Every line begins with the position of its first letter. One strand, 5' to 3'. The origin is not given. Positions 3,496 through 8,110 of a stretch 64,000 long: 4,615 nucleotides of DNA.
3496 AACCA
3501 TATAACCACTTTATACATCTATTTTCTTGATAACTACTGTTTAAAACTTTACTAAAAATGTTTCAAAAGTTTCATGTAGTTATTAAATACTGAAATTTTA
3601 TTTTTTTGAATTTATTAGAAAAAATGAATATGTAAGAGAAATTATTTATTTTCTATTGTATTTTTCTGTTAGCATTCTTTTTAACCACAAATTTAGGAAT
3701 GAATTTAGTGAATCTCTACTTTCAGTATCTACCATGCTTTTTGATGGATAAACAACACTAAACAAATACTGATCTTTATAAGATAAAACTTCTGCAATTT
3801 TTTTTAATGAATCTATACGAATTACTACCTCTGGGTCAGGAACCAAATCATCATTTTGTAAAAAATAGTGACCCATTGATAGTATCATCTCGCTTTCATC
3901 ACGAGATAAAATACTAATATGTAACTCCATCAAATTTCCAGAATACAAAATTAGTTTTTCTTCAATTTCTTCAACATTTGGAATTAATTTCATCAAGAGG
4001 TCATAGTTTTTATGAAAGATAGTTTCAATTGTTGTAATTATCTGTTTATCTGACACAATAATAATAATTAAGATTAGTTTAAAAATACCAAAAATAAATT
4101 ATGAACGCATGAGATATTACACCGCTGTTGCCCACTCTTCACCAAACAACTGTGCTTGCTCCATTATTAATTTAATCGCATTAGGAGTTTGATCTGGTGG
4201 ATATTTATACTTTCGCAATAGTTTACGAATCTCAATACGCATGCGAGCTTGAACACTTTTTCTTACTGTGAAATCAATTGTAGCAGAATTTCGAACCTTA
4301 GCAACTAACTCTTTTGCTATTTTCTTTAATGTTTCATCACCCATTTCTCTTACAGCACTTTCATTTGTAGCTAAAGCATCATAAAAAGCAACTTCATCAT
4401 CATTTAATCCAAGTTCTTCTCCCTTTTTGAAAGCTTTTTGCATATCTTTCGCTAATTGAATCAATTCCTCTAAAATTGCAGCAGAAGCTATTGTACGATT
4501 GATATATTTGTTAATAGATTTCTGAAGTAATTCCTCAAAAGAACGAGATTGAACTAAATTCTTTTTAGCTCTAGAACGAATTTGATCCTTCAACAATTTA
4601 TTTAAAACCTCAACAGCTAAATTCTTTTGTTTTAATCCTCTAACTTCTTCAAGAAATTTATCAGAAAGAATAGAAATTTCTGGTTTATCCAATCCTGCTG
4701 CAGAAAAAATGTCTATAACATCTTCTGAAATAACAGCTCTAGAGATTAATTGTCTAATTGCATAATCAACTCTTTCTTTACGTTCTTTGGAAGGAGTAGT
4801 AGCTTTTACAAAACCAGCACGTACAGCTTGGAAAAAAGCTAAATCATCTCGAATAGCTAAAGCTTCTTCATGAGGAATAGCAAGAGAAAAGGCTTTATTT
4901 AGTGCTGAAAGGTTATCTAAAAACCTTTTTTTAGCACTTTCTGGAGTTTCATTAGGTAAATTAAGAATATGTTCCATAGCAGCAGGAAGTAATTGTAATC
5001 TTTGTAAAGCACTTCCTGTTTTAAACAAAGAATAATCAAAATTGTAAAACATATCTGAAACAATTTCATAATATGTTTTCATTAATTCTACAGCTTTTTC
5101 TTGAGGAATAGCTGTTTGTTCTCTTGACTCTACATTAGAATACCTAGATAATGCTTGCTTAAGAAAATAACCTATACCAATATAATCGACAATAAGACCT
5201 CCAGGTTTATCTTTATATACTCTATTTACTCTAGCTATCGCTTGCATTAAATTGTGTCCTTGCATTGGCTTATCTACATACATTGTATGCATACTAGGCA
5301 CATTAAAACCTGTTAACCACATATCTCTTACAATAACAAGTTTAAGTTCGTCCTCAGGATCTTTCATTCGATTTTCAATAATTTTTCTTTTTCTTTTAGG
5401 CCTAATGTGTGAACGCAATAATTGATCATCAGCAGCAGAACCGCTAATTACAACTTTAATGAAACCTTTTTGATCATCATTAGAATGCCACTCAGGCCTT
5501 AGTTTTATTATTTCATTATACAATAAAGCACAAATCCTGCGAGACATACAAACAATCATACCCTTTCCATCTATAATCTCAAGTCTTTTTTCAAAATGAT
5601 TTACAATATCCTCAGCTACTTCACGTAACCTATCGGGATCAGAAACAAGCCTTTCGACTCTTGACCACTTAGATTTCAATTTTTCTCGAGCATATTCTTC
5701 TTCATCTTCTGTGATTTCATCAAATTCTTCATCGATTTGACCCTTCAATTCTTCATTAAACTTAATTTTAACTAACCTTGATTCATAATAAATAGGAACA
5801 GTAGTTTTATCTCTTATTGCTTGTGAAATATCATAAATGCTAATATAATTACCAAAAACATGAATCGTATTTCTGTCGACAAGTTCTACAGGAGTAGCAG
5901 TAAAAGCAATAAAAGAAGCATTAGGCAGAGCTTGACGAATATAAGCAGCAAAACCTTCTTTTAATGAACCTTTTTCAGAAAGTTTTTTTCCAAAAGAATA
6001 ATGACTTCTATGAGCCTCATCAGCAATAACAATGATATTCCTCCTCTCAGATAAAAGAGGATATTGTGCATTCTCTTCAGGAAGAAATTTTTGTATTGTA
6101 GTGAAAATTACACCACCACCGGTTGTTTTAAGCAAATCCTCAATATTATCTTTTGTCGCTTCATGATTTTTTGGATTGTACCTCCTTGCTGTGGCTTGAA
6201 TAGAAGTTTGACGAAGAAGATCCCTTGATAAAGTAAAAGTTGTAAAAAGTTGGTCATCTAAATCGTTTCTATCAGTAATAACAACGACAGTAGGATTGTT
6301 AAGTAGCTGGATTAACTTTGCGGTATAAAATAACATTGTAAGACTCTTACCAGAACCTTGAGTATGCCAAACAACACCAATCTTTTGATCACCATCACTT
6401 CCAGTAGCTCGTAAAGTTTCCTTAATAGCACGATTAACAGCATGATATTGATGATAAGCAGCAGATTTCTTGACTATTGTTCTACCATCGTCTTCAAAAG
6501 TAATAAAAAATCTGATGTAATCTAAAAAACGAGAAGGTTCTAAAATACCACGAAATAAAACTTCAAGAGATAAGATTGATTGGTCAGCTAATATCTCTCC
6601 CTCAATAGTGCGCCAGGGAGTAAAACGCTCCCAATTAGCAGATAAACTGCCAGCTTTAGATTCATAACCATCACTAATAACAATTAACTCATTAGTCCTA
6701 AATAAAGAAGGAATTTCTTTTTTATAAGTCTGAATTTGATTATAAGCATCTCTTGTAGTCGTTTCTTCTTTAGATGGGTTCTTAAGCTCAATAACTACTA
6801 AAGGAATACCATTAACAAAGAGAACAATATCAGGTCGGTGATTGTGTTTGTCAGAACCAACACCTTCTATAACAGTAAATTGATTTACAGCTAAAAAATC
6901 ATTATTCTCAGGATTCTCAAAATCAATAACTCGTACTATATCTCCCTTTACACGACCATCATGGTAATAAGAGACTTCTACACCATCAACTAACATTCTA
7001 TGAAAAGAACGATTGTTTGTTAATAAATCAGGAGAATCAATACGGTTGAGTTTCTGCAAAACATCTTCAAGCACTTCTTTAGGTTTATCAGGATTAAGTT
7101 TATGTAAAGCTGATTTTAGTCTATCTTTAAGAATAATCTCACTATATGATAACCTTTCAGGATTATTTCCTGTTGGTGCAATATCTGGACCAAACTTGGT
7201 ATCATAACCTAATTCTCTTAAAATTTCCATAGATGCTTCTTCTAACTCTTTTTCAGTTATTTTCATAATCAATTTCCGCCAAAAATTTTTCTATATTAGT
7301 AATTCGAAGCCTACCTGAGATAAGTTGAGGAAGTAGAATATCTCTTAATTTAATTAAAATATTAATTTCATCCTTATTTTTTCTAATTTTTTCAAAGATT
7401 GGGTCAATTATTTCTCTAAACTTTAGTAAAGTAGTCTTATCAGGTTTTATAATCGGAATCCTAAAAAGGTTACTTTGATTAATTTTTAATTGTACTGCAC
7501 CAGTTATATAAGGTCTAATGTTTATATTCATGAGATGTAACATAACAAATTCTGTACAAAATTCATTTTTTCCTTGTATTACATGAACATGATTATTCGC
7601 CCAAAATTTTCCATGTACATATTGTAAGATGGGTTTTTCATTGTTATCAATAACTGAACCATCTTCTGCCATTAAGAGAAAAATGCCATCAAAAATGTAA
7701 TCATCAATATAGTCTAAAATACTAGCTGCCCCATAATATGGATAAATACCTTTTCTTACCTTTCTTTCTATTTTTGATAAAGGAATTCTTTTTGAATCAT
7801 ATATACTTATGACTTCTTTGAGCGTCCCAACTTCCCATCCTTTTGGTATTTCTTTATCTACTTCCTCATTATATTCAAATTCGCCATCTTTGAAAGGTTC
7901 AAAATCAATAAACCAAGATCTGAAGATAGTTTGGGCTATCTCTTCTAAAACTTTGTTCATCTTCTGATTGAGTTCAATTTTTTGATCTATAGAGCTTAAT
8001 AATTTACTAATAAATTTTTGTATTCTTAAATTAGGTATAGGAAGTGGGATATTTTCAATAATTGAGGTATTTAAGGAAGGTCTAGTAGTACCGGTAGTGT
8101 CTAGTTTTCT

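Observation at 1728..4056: Three uncharacterised genes (orphan RHH antitoxin, 444-aa and 136-aa unknowns) wedged beside the RM remnant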

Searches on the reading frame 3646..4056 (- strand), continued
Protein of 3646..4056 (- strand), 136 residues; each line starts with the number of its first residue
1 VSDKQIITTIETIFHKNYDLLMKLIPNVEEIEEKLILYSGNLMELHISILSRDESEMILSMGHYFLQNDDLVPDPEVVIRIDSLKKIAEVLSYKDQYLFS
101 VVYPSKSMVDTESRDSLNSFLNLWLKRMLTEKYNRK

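Call 66: predict_structure(alignment_id=A4)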
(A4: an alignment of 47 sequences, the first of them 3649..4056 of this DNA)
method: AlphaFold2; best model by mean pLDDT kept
length: 136 residues; sequences in the alignment: 47
mean_pLDDT: 89.9   pTM: 0.83
mean pLDDT of the five models: 89.9, 89.2, 89.0, 88.6, 87.8
residues with pLDDT >= 90: 100; 70-90: 25; 50-70: 3; < 50: 8
segments of 3 or more residues with pLDDT < 50: 1-8
pLDDT, mean of each block of 10 residues (from residue 1): 48 95 92 90 91 94 92 94 96 96 95 97 95 78
secondary structure, 60 per line:
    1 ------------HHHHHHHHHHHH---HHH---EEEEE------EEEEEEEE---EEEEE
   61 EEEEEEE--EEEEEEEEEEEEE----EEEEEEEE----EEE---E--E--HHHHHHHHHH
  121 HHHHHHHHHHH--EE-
elements in order: H13-24 E34-38 E45-52 E56-67 E70-82 E87-94 E99-101 H111-131
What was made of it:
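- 3646..4056 (-): 136-aa DUF6908/DUF1249 protein, linked to hsdR rather than to the 444-aa gene. AF2 pLDDT 89.9, helix / beta-sheet / helix (call 66).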

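Call 87: search_solved_structures(query=A4, max_evalue=10)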
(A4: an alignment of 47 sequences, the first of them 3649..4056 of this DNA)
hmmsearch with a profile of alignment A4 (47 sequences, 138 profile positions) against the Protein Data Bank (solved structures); distinct sequences matched with E-value up to 10: 1.
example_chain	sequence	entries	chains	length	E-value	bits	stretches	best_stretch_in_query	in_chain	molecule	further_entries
5woe_A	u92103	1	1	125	1.4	12.1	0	8-27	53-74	Sorting nexin-25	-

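Call 89: search_protein_families(library=padloc, alignment_id=A4, max_evalue=0.01)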
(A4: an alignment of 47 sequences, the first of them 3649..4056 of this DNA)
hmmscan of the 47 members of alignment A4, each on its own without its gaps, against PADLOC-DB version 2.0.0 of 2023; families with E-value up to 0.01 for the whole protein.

A. member 1, window:3649-4056:- (136 aa): 0 families

B. families by the number of members that match (of 47 scanned): 1 family
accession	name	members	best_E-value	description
PDLC01527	Cas8b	1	0.0027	CAS-I-B; effector_LS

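Call 96: search_dna_similar(query=window:3649-4056:-, collection=phages, mode=protein, max_evalue=0.1)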
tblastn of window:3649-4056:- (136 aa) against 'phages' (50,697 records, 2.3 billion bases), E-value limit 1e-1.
No match.

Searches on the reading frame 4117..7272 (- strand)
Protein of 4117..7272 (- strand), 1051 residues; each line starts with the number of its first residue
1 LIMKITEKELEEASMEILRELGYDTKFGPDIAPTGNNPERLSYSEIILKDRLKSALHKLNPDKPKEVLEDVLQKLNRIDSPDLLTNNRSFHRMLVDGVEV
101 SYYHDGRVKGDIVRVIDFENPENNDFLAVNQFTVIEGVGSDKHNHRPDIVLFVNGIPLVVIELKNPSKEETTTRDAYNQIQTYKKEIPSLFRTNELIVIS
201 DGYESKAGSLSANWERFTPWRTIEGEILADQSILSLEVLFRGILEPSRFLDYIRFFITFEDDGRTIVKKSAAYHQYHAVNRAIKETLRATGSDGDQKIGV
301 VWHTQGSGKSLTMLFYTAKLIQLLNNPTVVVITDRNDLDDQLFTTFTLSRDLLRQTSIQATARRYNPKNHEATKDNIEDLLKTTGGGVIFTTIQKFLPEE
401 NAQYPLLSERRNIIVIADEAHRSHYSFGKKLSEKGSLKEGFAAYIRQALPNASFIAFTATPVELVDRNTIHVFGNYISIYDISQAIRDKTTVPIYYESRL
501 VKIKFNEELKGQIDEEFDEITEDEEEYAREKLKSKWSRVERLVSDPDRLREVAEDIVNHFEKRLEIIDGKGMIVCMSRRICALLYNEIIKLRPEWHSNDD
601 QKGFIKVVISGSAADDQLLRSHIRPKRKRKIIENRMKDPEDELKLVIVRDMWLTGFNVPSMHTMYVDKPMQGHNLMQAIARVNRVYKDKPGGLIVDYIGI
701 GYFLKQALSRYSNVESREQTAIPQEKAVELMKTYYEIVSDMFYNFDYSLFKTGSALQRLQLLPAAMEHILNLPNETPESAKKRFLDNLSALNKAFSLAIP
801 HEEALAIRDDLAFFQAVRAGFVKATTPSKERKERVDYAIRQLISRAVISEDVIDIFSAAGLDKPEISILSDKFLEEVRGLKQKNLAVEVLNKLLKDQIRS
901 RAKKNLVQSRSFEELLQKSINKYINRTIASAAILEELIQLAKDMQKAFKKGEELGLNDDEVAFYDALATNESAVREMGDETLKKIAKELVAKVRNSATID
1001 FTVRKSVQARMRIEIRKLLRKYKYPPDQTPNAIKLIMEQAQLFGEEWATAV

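Call 3: search_protein_families(library=pfam, proteins=[window:4117-7272:-], max_evalue=1)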
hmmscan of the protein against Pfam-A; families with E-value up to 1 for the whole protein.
window:4117-7272:- (1051 aa): 11 families
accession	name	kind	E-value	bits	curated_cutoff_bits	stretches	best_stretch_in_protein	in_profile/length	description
PF11867.13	T1RH-like_C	-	1.1e-121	406.6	26.8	1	717-1044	4-327/329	Type I restriction enzyme HindI endonuclease subunit-like, C-terminal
PF18766.7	SWI2_SNF2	-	1.1e-74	251.3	26.7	1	274-529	1-220/221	SWI2/SNF2 ATPase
PF04313.20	HSDR_N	-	5.7e-53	180.2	25.1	1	5-215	2-197/198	Type I restriction enzyme R protein N terminus (HSDR_N)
PF04851.21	ResIII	-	6.8e-22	78.6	22.5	1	272-462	5-163/164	Type III restriction enzyme, res subunit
PF22679.2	T1R_D3-like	-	4.3e-21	76.4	27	1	629-697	86-156/158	Type I restriction enzyme subunit R domain 3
PF00270.35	DEAD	-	5.8e-08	33.1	26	1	305-462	23-161/167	DEAD/DEAH box helicase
PF13401.12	AAA_22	-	0.035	14.8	27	1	295-422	4-95/130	AAA domain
PF04864.19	Alliinase_C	-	0.035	13.4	22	1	490-566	224-300/363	Allinase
PF14821.11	Thr_synth_N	-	0.047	14.3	25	0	866-908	34-76/79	Threonine synthase N terminus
PF05141.17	DIT1_PvcA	-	0.074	13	26.4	1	934-998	41-105/273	Pyoverdine/dityrosine biosynthesis protein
PF23357.1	DUF7088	-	0.33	11.6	27.8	0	981-1023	6-51/105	Domain of unknown function (DUF7088)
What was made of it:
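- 4117..7272 (-): Intact type I restriction subunit HsdR (1051 aa). HSDR_N, SWI2_SNF2 and T1RH-like_C domains (call 3).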

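Call 4: search_protein_families(library=padloc, proteins=[window:4117-7272:-], max_evalue=1)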
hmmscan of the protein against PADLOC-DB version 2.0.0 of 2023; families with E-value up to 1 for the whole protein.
window:4117-7272:- (1051 aa): 11 families
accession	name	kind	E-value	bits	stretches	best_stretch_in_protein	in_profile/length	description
PDLC03040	REase_I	-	0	1154.6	1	2-1046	2-1024/1029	Type I restriction enzyme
PDLC03041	REase_I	-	5.7e-69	231.2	3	239-567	283-587/1099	Type I restriction enzyme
PDLC03044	REase_I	-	1.2e-65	220.1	2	82-577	77-541/1034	Type I restriction enzyme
PDLC03048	REase_I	-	5.1e-51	171.8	2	5-564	4-500/976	Type I restriction enzyme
PDLC03046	REase_I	-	1.2e-22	77.7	2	613-726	646-760/1025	Type I restriction enzyme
PDLC03045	REase_I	-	2.7e-16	56.7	2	627-693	612-679/995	Type I restriction enzyme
PDLC02704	PbeA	-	5.3e-11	39.7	1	298-545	272-504/682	PbeA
PDLC03043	REase_I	-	5.6e-11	40.1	1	96-206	107-211/313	Type I restriction enzyme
PDLC04934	PDC-S15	-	1.2e-10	39.1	1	942-1040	311-408/416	-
PDLC04927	PDC-S15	-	0.0043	14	1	971-1040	339-409/422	-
PDLC04447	PDC-M14A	-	0.015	13.7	0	955-1015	50-112/152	-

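Call 108: search_dna_similar(query=window:4120-7272:-, collection=plasmids, mode=protein, max_evalue=1e-50, max_rows=12)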
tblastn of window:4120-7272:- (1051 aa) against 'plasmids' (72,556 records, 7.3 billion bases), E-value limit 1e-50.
Records with a match: 651; places in all: 662; records where one place covers at least 80% of the query: 208.
Best place of each record, by identity: <60% 651.
By first word of the organism name: Klebsiella 347; Acinetobacter 42; Acetobacter 22; Pseudomonas 14; Vibrio 11; Escherichia 10; Bacillus 8; Moraxella 8; Nostoc 6; Deinococcus 5; and 101 more.
By predicted mobility (MOB-suite, as given by PLSDB): conjugative 398; non-mobilizable 166; mobilizable 87.
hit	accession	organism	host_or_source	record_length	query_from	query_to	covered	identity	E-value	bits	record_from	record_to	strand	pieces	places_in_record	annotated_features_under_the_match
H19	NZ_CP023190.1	Acetobacter pomorum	Drosophila melanogaster,isolation,gut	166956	5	1048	99%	50.7%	0e+0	1047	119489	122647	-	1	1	type I restriction endonuclease subunit R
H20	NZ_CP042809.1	Acetobacter oryzoeni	vinegar,vinegar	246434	5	1048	99%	50.7%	0e+0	1045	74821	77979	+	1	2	type I restriction endonuclease subunit R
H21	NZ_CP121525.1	Staphylococcus epidermidis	Homo sapiens,Forehead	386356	1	1044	99%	50.4%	0e+0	1066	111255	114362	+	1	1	type I restriction endonuclease subunit R | restriction endonuclease subunit S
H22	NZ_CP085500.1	Bacillus cereus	coffee,cell culture,root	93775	2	1046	99%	50.2%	0e+0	1063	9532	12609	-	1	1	type I restriction endonuclease subunit R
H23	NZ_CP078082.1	Bacillus tropicus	Cell culture,soil sample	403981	2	1046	99%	50.2%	0e+0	1058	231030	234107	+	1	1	type I restriction endonuclease subunit R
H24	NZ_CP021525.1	Acetobacter ascendens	cell culture,food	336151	5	1048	99%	50.3%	0e+0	1048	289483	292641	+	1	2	type I restriction endonuclease subunit R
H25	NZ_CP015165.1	Acetobacter ascendens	single cell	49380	5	1048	99%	50.3%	0e+0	1046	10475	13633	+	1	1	type I restriction endonuclease subunit R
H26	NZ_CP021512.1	Acetobacter pasteurianus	cell culture,food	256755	5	1048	99%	50.0%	0e+0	1052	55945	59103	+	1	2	type I restriction endonuclease subunit R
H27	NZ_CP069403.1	Priestia megaterium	Homo sapiens,Pure culture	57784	2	1046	99%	50.0%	0e+0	1065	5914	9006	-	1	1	type I restriction endonuclease subunit R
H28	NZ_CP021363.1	Acidovorax carolinensis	-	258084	5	1048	99%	50.0%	0e+0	994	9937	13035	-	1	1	type I restriction endonuclease subunit R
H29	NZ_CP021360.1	Acidovorax carolinensis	-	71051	5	1048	99%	50.0%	0e+0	994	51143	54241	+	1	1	type I restriction endonuclease subunit R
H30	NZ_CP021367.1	Acidovorax carolinensis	-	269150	5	1048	99%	50.0%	0e+0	994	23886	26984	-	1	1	type I restriction endonuclease subunit R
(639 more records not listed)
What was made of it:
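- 4117..7272 (-): About 50% identical to bacterial plasmid HsdR proteins (call 108).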

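Call 109: get_annotated_region(hit=H22, flank=5000)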
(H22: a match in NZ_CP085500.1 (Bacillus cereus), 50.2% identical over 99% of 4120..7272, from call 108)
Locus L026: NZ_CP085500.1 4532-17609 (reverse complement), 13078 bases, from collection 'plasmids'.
description: Bacillus cereus strain A22 plasmid unnamed2, complete sequence
organism: Bacillus cereus (NCBI taxid 1396)
taxonomy: Bacteria; Bacillota; Bacilli; Bacillales; Bacillaceae; Bacillus; Bacillus cereus
host: -; source: coffee,cell culture,root; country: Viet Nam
typing (MOB-suite, as given by PLSDB): non-mobilizable; replicon rep_cluster_459,rep_cluster_920
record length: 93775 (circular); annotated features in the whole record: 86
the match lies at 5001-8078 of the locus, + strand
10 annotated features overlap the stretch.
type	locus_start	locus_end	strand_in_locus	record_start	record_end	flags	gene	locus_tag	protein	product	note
CDS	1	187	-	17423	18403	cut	-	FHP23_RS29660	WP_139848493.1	site-specific integrase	GO:0015074 - DNA integration [Evidence IEA]; GO:0006310 - DNA recombination [Evidence IEA]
CDS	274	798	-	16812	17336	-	-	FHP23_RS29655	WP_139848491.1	hypothetical protein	-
CDS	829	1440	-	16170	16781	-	-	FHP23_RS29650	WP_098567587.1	recombinase family protein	GO:0006310 - DNA recombination [Evidence IEA]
CDS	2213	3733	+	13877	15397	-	-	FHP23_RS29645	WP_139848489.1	class I SAM-dependent DNA methyltransferase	-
CDS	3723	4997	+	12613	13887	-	-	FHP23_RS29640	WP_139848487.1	restriction endonuclease subunit S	GO:0006304 - DNA modification [Evidence IEA]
CDS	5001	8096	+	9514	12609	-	-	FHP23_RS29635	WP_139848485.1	type I restriction endonuclease subunit R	-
CDS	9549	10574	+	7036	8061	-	-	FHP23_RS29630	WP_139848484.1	iron-containing redox enzyme family protein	-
CDS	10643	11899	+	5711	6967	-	-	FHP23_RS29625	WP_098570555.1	MFS transporter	GO:0055085 - transmembrane transport [Evidence IEA]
CDS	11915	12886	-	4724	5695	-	-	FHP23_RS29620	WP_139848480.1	ornithine cyclodeaminase family protein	-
CDS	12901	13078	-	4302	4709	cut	-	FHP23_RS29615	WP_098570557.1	Fur family transcriptional regulator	GO:0006355 - regulation of DNA-templated transcription [Evidence IEA]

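Call 110: get_annotated_region(hit=H19, flank=5000)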
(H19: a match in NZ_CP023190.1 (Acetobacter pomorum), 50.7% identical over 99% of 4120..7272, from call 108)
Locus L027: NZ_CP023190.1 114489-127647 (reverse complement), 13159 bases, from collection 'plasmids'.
description: Acetobacter pomorum strain SH plasmid pSH1, complete sequence
organism: Acetobacter pomorum (NCBI taxid 65959)
taxonomy: Bacteria; Pseudomonadota; Alphaproteobacteria; Rhodospirillales; Acetobacteraceae; Acetobacter; Acetobacter pomorum
host: -; source: Drosophila melanogaster,isolation,gut; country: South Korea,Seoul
typing (MOB-suite, as given by PLSDB): mobilizable; relaxase MOBP
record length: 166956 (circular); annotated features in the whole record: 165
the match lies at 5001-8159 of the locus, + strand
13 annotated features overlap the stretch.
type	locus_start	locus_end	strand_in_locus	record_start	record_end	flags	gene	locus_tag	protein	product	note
CDS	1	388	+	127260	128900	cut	-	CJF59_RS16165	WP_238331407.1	hypothetical protein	-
CDS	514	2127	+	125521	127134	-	-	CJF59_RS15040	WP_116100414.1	class I SAM-dependent DNA methyltransferase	-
CDS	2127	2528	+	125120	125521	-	-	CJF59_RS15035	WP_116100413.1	nucleotidyltransferase substrate binding protein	-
CDS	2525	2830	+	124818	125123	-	-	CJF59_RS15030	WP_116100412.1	nucleotidyltransferase domain-containing protein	-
CDS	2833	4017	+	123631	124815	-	-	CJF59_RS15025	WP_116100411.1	restriction endonuclease subunit S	-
CDS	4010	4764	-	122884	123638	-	-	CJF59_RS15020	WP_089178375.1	IS5 family transposase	-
CDS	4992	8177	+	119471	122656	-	-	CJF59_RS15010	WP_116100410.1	type I restriction endonuclease subunit R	-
CDS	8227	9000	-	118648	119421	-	-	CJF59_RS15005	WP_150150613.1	hypothetical protein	-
CDS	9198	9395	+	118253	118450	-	-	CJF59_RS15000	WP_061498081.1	AbrB/MazE/SpoVT family DNA-binding domain-containing protein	-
CDS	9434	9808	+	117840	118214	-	-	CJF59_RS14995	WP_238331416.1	PIN domain-containing protein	-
CDS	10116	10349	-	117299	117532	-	-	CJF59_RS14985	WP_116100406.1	hypothetical protein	-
CDS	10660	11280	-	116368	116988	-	-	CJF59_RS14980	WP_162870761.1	DNA/RNA non-specific endonuclease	-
CDS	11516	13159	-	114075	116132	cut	-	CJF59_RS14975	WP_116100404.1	ATP-dependent helicase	-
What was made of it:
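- On Type I restriction-modification system (neighbouring locus): Relatives on plasmids have the order hsdM-hsdS-hsdR (calls 109, 110).
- Tried and rejected: It is absent downstream of the two plasmid homologues inspected (calls 109, 110).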

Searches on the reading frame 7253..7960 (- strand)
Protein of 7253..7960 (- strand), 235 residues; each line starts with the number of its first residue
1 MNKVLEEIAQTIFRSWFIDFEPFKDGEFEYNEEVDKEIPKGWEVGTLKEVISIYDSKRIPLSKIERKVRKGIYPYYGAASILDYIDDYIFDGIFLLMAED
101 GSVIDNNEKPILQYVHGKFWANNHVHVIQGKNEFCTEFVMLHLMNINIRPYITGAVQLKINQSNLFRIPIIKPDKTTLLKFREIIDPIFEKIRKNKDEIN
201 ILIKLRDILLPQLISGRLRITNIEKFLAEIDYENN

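Call 3: search_protein_families(library=pfam, proteins=[window:7253-7960:-], max_evalue=1)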
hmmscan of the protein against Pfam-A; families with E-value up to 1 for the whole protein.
window:7253-7960:- (235 aa): 2 families
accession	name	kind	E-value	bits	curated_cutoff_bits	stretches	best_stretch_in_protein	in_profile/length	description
PF01420.25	Methylase_S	-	4e-14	53.6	22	1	39-198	1-161/168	Type I restriction modification DNA specificity domain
PF10398.14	DUF2443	-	0.035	14.6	25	1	183-212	3-32/79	Protein of unknown function (DUF2443)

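Call 4: search_protein_families(library=padloc, proteins=[window:7253-7960:-], max_evalue=1)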
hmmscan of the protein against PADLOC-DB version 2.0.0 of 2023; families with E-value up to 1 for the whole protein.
window:7253-7960:- (235 aa): 59 families (the best 25 are shown)
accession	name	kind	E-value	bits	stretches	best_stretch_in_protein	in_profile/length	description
PDLC03082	Specificity_I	-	1.1e-65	220.5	2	33-218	181-366/368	Type I specificity subunit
PDLC03089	Specificity_I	-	6.5e-53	178.4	1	1-229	178-444/446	Type I specificity subunit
PDLC03068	Specificity_I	-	8.3e-42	141.7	1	1-221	175-398/403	Type I specificity subunit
PDLC03164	Specificity_I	-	1.4e-40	137.9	1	5-221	180-397/409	Type I specificity subunit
PDLC03099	Specificity_I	-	8.4e-40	135.1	3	40-170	3-125/405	Type I specificity subunit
PDLC03066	Specificity_I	-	3e-29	100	1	1-224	194-438/441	Type I specificity subunit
PDLC03086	Specificity_I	-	2e-28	97.5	3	120-229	344-455/458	Type I specificity subunit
PDLC03188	Specificity_I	-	8.5e-28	95.4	1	40-220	261-443/458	Type I specificity subunit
PDLC03168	Specificity_I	-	1.3e-27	95.4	2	36-228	249-454/459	Type I specificity subunit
PDLC03154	Specificity_I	-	1.3e-24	85.5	3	154-225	329-400/406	Type I specificity subunit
PDLC03092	Specificity_I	-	2.9e-23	80.8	2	122-218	296-395/397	Type I specificity subunit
PDLC03073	Specificity_I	-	1.3e-18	65.3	1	37-199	233-405/437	Type I specificity subunit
PDLC03138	Specificity_I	-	1.3e-16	58.7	3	153-218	418-483/485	Type I specificity subunit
PDLC03136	Specificity_I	-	2.4e-14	51.2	2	37-225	132-310/316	Type I specificity subunit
PDLC03163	Specificity_I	-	3e-14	51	2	114-223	311-423/434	Type I specificity subunit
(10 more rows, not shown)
